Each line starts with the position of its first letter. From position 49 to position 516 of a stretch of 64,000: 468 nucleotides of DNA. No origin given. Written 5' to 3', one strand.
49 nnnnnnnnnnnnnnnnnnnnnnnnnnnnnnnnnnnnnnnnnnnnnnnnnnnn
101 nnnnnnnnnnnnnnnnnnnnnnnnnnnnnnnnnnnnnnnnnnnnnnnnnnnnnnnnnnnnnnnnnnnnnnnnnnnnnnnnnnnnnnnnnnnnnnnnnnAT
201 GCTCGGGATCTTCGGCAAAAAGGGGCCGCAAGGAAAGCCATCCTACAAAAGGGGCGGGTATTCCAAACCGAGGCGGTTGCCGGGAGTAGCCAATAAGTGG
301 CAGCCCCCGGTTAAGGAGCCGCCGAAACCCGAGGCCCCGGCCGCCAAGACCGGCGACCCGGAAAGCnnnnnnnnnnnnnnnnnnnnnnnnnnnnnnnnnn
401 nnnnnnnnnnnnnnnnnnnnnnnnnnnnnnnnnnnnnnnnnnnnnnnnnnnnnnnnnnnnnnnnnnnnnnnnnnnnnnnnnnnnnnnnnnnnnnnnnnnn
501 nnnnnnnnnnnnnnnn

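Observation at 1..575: Tandem array of Lys/Pro-rich mini-genes feeding into an M24 hydrolase gene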

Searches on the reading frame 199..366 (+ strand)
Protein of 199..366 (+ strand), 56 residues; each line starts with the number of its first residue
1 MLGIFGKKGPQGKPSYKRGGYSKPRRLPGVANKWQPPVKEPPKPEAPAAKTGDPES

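Call 4: search_protein_families(library=pfam, proteins=[window:199-366:+], max_evalue=1)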
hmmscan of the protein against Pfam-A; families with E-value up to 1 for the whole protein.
window:199-366:+ (56 aa): 0 families

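Call 5: search_protein_families(library=ncbifam, proteins=[window:199-366:+], max_evalue=1)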
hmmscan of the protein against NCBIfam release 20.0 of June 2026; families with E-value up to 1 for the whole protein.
window:199-366:+ (56 aa): 0 families

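Call 8: find_homologous_proteins(query=window:199-366:+, max_evalue=0.01)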
Query window:199-366:+ (56 aa): 12 proteins with E <= 0.01 among 12 candidates.
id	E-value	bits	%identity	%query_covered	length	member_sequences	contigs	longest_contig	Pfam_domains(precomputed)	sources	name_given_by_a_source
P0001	7.5e-24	100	89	100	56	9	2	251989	-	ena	-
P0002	2.8e-23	99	84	100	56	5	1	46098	-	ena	-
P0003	1.6e-21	93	82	100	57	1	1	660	-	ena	-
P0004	8.5e-21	91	84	100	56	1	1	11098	-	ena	-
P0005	4.3e-20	89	77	100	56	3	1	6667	-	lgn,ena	-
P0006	2.4e-18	83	76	91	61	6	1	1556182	-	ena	-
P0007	5.7e-18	82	77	100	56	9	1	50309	-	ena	-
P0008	6.1e-17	79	73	100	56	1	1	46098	-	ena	-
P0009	8.4e-17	78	72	100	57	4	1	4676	-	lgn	-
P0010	1.5e-16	77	75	100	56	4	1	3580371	-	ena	-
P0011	5.9e-16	76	85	82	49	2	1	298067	-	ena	-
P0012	7.0e-15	72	83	82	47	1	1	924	-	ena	-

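Call 10: find_encoding_contigs(protein=P0001, flank=6000, max_places=4)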
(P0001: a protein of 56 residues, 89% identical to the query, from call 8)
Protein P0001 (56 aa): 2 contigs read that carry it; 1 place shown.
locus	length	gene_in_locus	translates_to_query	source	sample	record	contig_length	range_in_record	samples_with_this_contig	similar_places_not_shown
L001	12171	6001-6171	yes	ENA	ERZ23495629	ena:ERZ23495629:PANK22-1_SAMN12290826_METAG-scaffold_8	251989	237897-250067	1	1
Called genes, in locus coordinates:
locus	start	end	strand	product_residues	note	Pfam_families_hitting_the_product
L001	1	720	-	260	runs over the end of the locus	-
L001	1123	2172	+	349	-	PF02900:LigB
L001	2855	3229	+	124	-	-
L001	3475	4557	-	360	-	PF00190:Cupin_1 (faint), PF12973:Cupin_7 (faint), PF02041:Auxin_BP (faint), PF07883:Cupin_2, PF02311:AraC_binding (faint), PF07883:Cupin_2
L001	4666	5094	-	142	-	PF01042:Ribonuc_L-PSP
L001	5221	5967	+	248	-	-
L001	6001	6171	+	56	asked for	-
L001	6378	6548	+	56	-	-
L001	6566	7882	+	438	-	PF00557:Peptidase_M24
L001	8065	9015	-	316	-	PF09754:PAC2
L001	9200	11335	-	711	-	PF25390:WD40_RLD, PF13540:RCC1_2, PF07995:GSDH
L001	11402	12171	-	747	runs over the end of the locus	PF25390:WD40_RLD, PF13540:RCC1_2, PF07995:GSDH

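Call 11: find_encoding_contigs(protein=P0006, flank=6000, max_places=4)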
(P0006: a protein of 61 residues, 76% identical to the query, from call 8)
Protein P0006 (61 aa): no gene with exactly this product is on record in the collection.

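Call 12: find_encoding_contigs(protein=P0010, flank=6000, max_places=4)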
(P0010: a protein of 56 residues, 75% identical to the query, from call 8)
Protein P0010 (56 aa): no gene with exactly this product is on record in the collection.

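Call 24: find_homologous_proteins(query=L001:5221-5967:+, max_evalue=0.001)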
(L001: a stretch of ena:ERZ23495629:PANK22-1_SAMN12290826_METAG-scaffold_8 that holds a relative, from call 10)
Query L001:5221-5967:+ (248 aa): 36 proteins with E <= 0.001 among 1762 candidates.
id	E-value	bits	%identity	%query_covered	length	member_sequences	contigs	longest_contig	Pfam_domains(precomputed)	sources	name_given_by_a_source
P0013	2.6e-162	556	100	100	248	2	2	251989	-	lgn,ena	-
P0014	6.0e-145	499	93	98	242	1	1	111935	-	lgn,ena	-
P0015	9.4e-130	450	82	100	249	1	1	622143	-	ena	-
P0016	4.1e-129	447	82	100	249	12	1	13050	-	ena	-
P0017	1.0e-125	436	82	100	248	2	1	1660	-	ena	-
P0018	1.2e-117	410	77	99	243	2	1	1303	-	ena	-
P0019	1.7e-117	409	77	98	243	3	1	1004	-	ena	-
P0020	2.4e-117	409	77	99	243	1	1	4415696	-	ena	-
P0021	2.0e-115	403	78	97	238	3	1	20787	-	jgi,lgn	-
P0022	3.8e-114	398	76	97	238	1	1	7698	-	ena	-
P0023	1.2e-111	390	75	98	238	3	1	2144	-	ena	-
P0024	1.5e-106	374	71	98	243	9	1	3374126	-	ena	-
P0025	6.3e-103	362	71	98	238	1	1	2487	-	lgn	-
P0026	8.3e-101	355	67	97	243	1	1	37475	-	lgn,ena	-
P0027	2.6e-99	350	66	98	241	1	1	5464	-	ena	-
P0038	4.9e-76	274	57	97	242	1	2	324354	-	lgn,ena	-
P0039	2.8e-71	258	56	93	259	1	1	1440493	-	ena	-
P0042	4.9e-46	175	43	87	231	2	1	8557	-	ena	-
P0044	7.9e-39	152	43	74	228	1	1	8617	-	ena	-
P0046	7.3e-37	145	37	83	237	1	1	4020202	-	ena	-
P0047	4.8e-36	143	39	87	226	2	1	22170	-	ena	-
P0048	4.1e-9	54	30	62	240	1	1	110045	-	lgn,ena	-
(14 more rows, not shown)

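Call 25: find_encoding_contigs(protein=P0038, flank=4000, max_places=2)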
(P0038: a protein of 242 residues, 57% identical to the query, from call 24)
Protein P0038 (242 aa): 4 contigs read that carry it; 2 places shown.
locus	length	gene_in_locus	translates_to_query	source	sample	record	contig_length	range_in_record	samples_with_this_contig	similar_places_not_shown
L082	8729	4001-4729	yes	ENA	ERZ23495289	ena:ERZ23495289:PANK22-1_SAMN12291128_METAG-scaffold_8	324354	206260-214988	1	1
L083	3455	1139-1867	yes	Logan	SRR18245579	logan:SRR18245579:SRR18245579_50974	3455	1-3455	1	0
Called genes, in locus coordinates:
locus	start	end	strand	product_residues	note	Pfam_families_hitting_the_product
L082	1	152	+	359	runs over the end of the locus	PF00089:Trypsin, PF13365:Trypsin_2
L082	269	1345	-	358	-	PF12973:Cupin_7 (faint), PF02041:Auxin_BP (faint), PF07883:Cupin_2, PF02311:AraC_binding (faint), PF07883:Cupin_2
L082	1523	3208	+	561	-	PF07969:Amidohydro_3, PF01979:Amidohydro_1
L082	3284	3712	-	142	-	PF01042:Ribonuc_L-PSP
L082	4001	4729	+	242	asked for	-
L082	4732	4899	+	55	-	-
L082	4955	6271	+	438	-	PF00557:Peptidase_M24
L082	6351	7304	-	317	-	PF09754:PAC2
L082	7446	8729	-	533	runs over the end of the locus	PF00732:GMC_oxred_N, PF01266:DAO (faint), PF13450:NAD_binding_8 (faint), PF05199:GMC_oxred_C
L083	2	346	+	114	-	?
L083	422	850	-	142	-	PF01042:Ribonuc_L-PSP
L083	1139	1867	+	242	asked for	-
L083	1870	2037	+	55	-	-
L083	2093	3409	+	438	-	PF00557:Peptidase_M24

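Call 26: find_encoding_contigs(protein=P0046, flank=4000, max_places=2)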
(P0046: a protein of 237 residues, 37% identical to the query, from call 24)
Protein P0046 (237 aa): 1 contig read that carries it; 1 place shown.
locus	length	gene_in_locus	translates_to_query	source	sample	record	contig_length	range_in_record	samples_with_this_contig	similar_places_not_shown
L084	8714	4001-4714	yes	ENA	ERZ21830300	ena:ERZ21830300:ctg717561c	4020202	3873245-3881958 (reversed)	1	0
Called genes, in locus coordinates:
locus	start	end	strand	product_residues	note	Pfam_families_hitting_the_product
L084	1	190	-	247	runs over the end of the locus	PF05063:MT-A70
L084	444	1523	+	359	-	-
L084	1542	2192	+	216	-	-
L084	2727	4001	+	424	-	PF00296:Bac_luciferase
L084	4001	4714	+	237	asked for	-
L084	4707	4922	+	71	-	-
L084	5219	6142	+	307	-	PF03446:NAD_binding_2, PF03807:F420_oxidored (weak), PF14833:NAD_binding_11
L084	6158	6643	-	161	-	-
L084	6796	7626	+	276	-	PF01149:Fapy_DNA_glyco, PF06831:H2TH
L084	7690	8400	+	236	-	PF05685:Uma2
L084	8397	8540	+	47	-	-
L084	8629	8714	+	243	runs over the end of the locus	PF05685:Uma2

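Call 27: find_encoding_contigs(protein=P0047, flank=4000, max_places=2)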
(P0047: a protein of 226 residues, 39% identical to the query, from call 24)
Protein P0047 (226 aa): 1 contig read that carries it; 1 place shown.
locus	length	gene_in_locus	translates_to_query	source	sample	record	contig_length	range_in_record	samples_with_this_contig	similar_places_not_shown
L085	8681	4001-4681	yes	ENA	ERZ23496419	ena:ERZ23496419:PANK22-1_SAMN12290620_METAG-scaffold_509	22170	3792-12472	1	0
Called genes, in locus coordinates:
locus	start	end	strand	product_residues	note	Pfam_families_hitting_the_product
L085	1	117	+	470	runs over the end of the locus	-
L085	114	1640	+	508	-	-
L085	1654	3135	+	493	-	-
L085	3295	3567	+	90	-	PF14076:DUF4258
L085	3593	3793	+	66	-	PF10049:DUF2283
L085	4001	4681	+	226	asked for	-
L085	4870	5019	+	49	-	-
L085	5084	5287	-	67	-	-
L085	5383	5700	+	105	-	-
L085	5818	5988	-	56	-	-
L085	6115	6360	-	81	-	-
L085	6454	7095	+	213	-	PF02129:Peptidase_S15, PF12697:Abhydrolase_6 (weak), PF00326:Peptidase_S9 (faint), PF08840:BAAT_C (faint)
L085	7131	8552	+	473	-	PF00206:Lyase_1, PF10415:FumaraseC_C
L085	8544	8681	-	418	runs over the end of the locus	PF01743:PolyA_pol, PF12627:PolyA_pol_RNAbd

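Call 28: find_encoding_contigs(protein=P0048, flank=4000, max_places=2)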
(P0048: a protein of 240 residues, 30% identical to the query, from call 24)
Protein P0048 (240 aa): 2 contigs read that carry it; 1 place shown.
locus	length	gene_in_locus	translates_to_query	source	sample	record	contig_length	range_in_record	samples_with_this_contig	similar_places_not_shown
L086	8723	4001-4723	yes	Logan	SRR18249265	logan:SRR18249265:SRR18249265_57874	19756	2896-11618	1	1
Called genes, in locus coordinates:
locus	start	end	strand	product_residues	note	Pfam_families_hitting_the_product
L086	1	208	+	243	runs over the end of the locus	-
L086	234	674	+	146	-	-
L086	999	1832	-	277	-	PF10987:DUF2806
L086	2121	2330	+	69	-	-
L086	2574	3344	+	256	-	-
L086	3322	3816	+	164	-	PF01850:PIN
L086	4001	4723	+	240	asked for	-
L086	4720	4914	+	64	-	-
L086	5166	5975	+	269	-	-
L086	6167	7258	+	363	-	PF02463:SMC_N (weak), PF13175:AAA_15, PF13304:AAA_21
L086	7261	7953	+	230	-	PF11536:DUF3226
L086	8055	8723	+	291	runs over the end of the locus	PF12705:PDDEXK_1 (weak)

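Call 30: search_protein_representatives(alignment_id=A1)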
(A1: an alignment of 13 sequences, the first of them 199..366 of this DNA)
Query: 13 sequences, 56 profile positions. Proteins with E-value up to 0.001 (for the whole library): 7; up to 1e-10: 3; up to 1e-30: 0. The best 7 are listed.
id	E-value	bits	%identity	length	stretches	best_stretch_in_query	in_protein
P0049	5.6e-29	116.3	-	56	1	1-56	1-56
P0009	9.6e-27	109.2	-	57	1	1-56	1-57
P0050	1.7e-22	95.6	-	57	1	1-55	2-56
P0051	2.0e-10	56.9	-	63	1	8-56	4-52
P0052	2.0e-06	44.1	-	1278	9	33-51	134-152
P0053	8.3e-05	38.9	-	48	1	1-43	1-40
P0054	5.9e-04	36.2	-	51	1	1-50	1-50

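Call 32: search_protein_families(library=pfam, proteins=[P0013, P0038, P0046, P0047, P0048], max_evalue=5)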
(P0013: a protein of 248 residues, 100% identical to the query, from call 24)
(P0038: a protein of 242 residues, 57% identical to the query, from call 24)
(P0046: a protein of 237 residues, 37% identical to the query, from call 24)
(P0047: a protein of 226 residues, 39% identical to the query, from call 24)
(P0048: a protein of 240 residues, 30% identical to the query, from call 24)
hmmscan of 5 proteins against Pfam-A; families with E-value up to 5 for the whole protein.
P0013 (248 aa): 0 families

P0038 (242 aa): 0 families

P0046 (237 aa): 3 families
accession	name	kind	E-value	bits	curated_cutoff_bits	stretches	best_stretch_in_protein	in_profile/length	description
PF13536.12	EmrE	-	0.014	15.4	25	1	38-69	43-74/263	Putative multidrug resistance efflux transporter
PF20176.3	DUF6541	-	0.35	9.5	29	1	4-76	36-107/646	Family of unknown function (DUF6541)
PF16079.10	Phage_holin_5_2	-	2.6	8.8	29.2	0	14-73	23-66/76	Phage holin family Hol44, in holin superfamily V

P0047 (226 aa): 0 families

P0048 (240 aa): 0 families

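Call 33: search_protein_families(library=padloc, proteins=[P0013, P0046, P0048, window:199-366:+, L084:4707-4919:+, L086:4720-4911:+], max_evalue=1)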
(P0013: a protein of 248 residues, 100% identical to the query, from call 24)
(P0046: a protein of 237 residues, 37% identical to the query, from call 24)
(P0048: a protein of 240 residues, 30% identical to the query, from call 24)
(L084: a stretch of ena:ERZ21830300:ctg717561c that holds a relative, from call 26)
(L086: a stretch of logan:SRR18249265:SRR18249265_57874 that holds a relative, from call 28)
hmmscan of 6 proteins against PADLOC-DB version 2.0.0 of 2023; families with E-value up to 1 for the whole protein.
P0013 (248 aa): 0 families

P0046 (237 aa): 0 families

P0048 (240 aa): 0 families

window:199-366:+ (56 aa): 0 families

L084:4707-4919:+ (71 aa): 0 families

L086:4720-4911:+ (64 aa): 0 families

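Call 42: predict_structure(alignment_id=A2)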
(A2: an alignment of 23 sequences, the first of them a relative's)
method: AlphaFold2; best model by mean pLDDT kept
length: 248 residues; sequences in the alignment: 23
mean_pLDDT: 77.2   pTM: 0.56
mean pLDDT of the five models: 77.2, 75.4, 72.7, 67.3, 65.6
residues with pLDDT >= 90: 56; 70-90: 123; 50-70: 47; < 50: 22
segments of 3 or more residues with pLDDT < 50: 1-3, 6-16, 228-233
pLDDT, mean of each block of 10 residues (from residue 1): 44 50 78 85 81 63 65 81 79 59 83 94 94 86 90 87 79 62 80 80 91 93 70 72 88
secondary structure, 60 per line:
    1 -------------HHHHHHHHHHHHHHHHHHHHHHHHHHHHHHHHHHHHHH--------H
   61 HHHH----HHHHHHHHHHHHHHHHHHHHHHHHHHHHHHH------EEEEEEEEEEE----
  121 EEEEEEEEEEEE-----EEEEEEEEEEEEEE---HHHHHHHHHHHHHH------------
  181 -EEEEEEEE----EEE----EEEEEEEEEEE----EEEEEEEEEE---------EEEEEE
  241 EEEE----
elements in order: H14-51 H60-64 H69-99 E106-116 E121-132 E138-151 H155-168 E182-189 E194-196 E201-211 E216-225 E235-244

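Call 46: fold_search(model_id=the predicted structure, library=pdb)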
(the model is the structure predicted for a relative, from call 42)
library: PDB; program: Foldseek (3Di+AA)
matches with E <= 10: 1377; with E <= 0.001: 89
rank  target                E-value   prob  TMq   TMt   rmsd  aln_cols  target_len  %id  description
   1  1xq4_B                4.8e-06  1.00  0.31  0.57   5.0       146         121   11  Crystal Structure of the Putative ApaA Protein from Bordetella pertussis, Northeast Structural Genomics Target BeR40 (released 2004-11-09)
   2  1xq4_A                8.3e-06  1.00  0.36  0.68   4.1       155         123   14  Crystal Structure of the Putative ApaA Protein from Bordetella pertussis, Northeast Structural Genomics Target BeR40 (released 2004-11-09)
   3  8b7d                  8.8e-06  1.00  0.32  0.50   4.6       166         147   11  Luminal domain of TMEM106B (released 2023-07-19)
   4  1tza_A                1.3e-05  1.00  0.29  0.48   7.1       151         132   10  X-ray structure of Northeast Structural Genomics Consortium target SoR45 (released 2004-07-27)
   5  5hdw                  1.4e-05  1.00  0.33  0.57   7.7       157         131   10  ApaG Domain of FBxo3 (released 2016-04-06)
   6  1xvs_A                2.2e-05  1.00  0.33  0.60   6.5       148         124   11  Crystal structure of apaG Protein from Vibrio cholerae (released 2004-12-14)
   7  2x42                  3.9e-05  0.99  0.22  0.09  14.1       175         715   15  Structure of beta-glucosidase 3B from Thermotoga neapolitana in complex with alpha-D-glucose (released 2010-02-09)
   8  3ac0_D                4.7e-05  1.00  0.22  0.08  10.2       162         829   13  Crystal structure of Beta-glucosidase from Kluyveromyces marxianus in complex with glucose (released 2010-08-11)
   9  1xq4_C                5.7e-05  1.00  0.34  0.63   4.3       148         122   14  Crystal Structure of the Putative ApaA Protein from Bordetella pertussis, Northeast Structural Genomics Target BeR40 (released 2004-11-09)
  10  3but                  6.8e-05  1.00  0.29  0.48   5.8       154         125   12  Crystal structure of protein Af_0446 from Archaeoglobus fulgidus (released 2008-01-15)
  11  1tza_B                7.2e-05  1.00  0.32  0.56   4.5       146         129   10  X-ray structure of Northeast Structural Genomics Consortium target SoR45 (released 2004-07-27)
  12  3abz_A                7.2e-05  0.99  0.21  0.08  13.9       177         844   14  Crystal structure of Se-Met labeled Beta-glucosidase from Kluyveromyces marxianus (released 2010-08-11)
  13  2x41                  7.6e-05  0.99  0.21  0.09  11.7       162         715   17  Structure of beta-glucosidase 3B from Thermotoga neapolitana in complex with glucose (released 2010-02-09)
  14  3abz_D                8.1e-05  1.00  0.24  0.09   9.9       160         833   14  Crystal structure of Se-Met labeled Beta-glucosidase from Kluyveromyces marxianus (released 2010-08-11)
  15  7ms2_A                9.7e-05  1.00  0.26  0.10   6.8       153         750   13  Three-dimensional structure of a GH3 Beta-glucosidase from Clostridium thermocellum in complex with glycerol (released 2022-05-18)
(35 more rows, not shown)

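Call 47: find_related_loci(query=A2, collection=viral_contigs, flank=5000)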
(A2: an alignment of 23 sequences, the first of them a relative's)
Query A2 (248 aa) in viral_contigs; peptide patterns used: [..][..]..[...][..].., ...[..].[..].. (x = any residue, [..] = any of these).
32 stretches matched a pattern, but none encodes a relative of the query by tblastn (E <= 1e-3).

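Call 48: find_related_loci(query=A2, collection=metagenome_contigs, flank=5000)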
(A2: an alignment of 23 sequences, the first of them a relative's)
Query A2 (248 aa) in metagenome_contigs; peptide patterns used: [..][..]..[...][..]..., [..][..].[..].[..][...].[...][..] (x = any residue, [..] = any of these).
55 stretches matched a pattern, but none encodes a relative of the query by tblastn (E <= 1e-3).

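Call 49: find_encoding_contigs(protein=P0042, flank=5000, max_places=2)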
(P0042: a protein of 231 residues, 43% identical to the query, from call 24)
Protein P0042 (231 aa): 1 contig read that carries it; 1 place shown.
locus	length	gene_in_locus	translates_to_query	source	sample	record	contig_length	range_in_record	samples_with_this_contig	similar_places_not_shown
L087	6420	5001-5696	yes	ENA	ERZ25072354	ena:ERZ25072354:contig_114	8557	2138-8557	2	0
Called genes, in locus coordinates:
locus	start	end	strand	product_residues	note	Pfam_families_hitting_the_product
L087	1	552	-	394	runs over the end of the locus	PF02515:CoA_transf_3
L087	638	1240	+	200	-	-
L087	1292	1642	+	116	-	-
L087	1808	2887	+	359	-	-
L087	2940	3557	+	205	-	-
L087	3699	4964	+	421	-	PF00296:Bac_luciferase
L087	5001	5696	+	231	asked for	-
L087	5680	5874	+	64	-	-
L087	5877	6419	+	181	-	?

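Call 50: find_encoding_contigs(protein=P0044, flank=5000, max_places=2)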
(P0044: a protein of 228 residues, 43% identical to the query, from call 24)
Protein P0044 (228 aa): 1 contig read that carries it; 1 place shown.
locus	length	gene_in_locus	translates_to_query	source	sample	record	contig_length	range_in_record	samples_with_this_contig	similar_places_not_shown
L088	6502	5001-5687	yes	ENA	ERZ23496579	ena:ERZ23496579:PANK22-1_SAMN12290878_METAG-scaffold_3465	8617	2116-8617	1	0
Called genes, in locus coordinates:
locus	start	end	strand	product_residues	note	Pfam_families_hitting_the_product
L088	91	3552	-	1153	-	PF13091:PLDc_2, PF09565:RE_NgoFVII (weak), PF00176:SNF2-rel_dom (faint), PF00271:Helicase_C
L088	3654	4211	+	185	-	-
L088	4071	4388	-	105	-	-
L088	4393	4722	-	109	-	-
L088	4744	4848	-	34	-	-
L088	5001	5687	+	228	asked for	-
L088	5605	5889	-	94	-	-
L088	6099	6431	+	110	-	-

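Call 51: find_encoding_contigs(protein=P0039, flank=5000, max_places=2)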
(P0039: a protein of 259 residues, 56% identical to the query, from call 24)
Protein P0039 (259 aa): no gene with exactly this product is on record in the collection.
